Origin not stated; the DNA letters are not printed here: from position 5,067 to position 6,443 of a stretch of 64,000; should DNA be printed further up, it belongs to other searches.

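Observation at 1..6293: Very AT-rich mosaic sugar-biosynthesis locus (PseB/PseC-like, GT1, AsnB/PseA-like amidotransferase, DUF354) on the same strand as the pilin gene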

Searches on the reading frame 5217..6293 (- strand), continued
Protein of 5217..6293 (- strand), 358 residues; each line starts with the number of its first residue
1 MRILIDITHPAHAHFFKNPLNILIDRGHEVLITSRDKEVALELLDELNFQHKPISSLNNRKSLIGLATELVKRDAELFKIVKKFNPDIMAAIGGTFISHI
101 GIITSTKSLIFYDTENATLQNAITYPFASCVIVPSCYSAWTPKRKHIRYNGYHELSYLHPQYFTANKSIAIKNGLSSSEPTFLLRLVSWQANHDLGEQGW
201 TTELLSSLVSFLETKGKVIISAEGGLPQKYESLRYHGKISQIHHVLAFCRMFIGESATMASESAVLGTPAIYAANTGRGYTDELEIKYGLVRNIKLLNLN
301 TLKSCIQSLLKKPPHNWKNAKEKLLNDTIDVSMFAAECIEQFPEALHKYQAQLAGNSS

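Call 21: find_related_loci(query=window:5217-6293:-, collection=genome_contigs, flank=10000)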
Query window:5217-6293:- (358 aa) in genome_contigs; peptide patterns used: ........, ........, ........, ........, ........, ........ (x = any residue, [..] = any of these).
81 stretches matched a pattern; 53 encode a relative of the query (tblastn E <= 1e-3); 53 distinct loci.
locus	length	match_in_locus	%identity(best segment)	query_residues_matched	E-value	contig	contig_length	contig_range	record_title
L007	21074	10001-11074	69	1-358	3e-178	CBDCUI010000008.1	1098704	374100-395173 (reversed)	MAG: Gammaproteobacteria bacterium isolate 743376f1-14b3-4e29-811e-3c2fa12b1d83 genome assembly, contig: contig_8, whole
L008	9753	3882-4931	70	1-350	1e-174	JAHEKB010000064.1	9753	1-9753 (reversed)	MAG: Bacteroidetes bacterium isolate Ww572 NODE_24510_length_9753_cov_2.897010, whole genome shotgun sequence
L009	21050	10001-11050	70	1-350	1e-174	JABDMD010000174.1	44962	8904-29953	MAG: Gammaproteobacteria bacterium isolate SS_bin_92 k127_668949, whole genome shotgun sequence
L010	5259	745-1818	71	1-358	2e-176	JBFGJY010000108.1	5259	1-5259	MAG: Gammaproteobacteria bacterium isolate Mix_sand03.2021.01.D.33 k141_2427516_length_5259_cov_5.0000, whole genome sho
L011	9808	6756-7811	60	1-353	3e-152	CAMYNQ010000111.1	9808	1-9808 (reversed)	MAG: uncultured Chromatiaceae bacterium isolate FO_M_Gamma_043.1 genome assembly, contig: NODE_6071_length_9808_cov_7.07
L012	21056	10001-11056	59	1-353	1e-144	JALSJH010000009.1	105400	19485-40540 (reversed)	MAG: Chromatiales bacterium isolate 354-166_metabat2_scaf2bin.081 354-166_scaffold_120_c1, whole genome shotgun sequence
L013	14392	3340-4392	60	1-352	2e-144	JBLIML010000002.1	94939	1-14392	MAG: Planctomycetota bacterium isolate 3300053785_88 Ga0535658_0000165, whole genome shotgun sequence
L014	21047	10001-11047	57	1-350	2e-143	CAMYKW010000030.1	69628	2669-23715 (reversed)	MAG: uncultured Gammaproteobacteria bacterium isolate FCS_M_Gamma_073 genome assembly, contig: scaffold_903, whole genom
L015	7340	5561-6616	59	1-353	1e-142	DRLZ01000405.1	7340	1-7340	MAG TPA_asm: Crenotrichaceae bacterium isolate HyVt-476 HyVt-476_k145_91798, whole genome shotgun sequence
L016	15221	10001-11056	58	1-353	2e-141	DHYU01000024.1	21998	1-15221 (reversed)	MAG TPA_asm: Proteobacteria bacterium UBA5122 UBA5122_contig_7041, whole genome shotgun sequence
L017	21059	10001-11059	57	1-354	7e-140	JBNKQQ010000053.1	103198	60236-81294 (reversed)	MAG: Thiohalomonadales bacterium isolate G1.bin.10.orig k141_1397404, whole genome shotgun sequence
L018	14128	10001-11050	55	1-351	9e-137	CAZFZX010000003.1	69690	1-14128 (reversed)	MAG TPA_asm: uncultured Enterobacteriaceae bacterium isolate SRP308112_co1_420 genome assembly, contig: NODE_316_length_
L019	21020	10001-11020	58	1-341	1e-136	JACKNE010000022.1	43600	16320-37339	MAG: Gammaproteobacteria bacterium isolate HK-STAS-PROT-136 HK-STAS-PROT-136_22, whole genome shotgun sequence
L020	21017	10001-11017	57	1-341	1e-136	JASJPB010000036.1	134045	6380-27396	MAG: Sulfuricellaceae bacterium isolate MAG_148 NODE_79_length_134045_cov_19.319188, whole genome shotgun sequence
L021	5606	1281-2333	56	1-352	4e-137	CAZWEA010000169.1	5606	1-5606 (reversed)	MAG TPA_asm: uncultured Cocleimonas sp. isolate SRP128015_co1_179 genome assembly, contig: NODE_25713_length_5606_cov_6.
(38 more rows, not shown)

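Call 25: search_solved_structures(query=window:5217-6293:-, max_evalue=1)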
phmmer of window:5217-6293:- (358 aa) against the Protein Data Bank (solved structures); distinct sequences matched with E-value up to 1: 0.

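Call 42: predict_structure(alignment_id=A1)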
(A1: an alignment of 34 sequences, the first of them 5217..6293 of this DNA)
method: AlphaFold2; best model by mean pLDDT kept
length: 358 residues; sequences in the alignment: 34
mean_pLDDT: 89.5   pTM: 0.88
mean pLDDT of the five models: 89.5, 87.7, 87.3, 86.2, 85.9
residues with pLDDT >= 90: 241; 70-90: 90; 50-70: 23; < 50: 4
segments of 3 or more residues with pLDDT < 50: 191-193
pLDDT, mean of each block of 10 residues (from residue 1): 92 92 97 79 77 73 74 92 97 93 97 80 91 86 89 95 97 96 82 57 93 97 89 92 96 93 97 83 95 92 96 95 97 98 94 72
secondary structure, 60 per line:
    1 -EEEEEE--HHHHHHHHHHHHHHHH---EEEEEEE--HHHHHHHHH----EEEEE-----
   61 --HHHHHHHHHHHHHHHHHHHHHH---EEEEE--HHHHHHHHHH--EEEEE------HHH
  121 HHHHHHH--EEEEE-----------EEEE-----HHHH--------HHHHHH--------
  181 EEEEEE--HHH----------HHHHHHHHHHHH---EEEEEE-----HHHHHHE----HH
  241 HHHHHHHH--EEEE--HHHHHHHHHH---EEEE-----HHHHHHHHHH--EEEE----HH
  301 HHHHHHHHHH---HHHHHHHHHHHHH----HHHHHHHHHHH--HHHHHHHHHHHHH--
elements in order: E2-7 H10-25 E29-35 H38-46 E51-55 H63-84 E88-92 H95-104 E107-111 H118-127 E130-134 E146-149 H155-158 H167-172 E181-186 H202-213 E217-222 H228-233 H239-248 E251-254 H257-266 E270-273 H279-288 E291-294 H299-310 H314-326 H331-341 H344-356

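Call 48: search_protein_families(library=ncbifam, proteins=[L001:12929-14113:+], max_evalue=0.00001)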
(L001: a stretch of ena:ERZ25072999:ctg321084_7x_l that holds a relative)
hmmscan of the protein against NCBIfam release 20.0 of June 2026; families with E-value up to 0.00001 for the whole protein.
L001:12929-14113:+ (394 aa): 0 families
